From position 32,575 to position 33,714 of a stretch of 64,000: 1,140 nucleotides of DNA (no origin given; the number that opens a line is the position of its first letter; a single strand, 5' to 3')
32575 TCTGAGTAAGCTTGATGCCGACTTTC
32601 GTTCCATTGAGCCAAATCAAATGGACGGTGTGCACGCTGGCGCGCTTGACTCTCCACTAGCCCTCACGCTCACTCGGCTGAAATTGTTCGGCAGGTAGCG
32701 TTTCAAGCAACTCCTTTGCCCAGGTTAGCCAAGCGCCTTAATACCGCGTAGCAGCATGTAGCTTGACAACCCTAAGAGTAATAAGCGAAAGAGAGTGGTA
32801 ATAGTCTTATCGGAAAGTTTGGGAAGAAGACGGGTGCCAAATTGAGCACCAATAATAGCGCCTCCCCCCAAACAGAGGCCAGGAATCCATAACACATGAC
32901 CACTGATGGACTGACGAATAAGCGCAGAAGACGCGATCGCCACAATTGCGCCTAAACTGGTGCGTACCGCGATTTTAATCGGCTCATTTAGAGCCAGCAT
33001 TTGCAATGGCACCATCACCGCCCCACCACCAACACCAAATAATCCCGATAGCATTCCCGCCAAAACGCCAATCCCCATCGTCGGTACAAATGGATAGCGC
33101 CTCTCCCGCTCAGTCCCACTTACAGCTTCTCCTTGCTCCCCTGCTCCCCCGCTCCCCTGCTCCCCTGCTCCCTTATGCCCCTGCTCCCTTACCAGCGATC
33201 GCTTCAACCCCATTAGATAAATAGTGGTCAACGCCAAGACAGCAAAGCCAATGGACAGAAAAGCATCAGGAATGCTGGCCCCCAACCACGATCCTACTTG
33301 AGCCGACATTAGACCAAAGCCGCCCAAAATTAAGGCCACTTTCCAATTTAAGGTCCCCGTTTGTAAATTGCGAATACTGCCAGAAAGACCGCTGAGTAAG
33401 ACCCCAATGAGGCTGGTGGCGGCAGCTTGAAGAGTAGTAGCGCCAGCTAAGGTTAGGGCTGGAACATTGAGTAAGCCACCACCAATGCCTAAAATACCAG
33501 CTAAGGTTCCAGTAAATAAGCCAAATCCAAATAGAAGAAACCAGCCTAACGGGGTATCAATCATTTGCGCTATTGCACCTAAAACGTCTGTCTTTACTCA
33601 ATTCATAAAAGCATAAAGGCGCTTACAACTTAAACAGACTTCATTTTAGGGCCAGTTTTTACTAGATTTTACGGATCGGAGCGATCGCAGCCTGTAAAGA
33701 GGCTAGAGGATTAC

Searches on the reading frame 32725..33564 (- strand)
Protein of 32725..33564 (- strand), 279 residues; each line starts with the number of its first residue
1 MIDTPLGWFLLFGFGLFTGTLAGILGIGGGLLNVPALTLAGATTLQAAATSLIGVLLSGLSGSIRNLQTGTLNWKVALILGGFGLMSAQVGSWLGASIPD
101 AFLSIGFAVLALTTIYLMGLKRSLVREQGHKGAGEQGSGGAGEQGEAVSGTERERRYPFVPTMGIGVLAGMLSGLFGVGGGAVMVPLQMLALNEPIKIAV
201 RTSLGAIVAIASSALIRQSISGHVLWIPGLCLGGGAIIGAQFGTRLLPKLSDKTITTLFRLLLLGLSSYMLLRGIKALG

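Call 13: search_protein_families(library=pfam, proteins=[window:32725-33564:-])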
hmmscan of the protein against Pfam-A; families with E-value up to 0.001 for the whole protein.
window:32725-33564:- (279 aa): 1 family
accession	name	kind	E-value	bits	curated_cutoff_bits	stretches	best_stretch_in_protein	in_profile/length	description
PF01925.25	TauE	-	1.6e-46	159.3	32.6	1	11-270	1-237/237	Sulfite exporter TauE/SafE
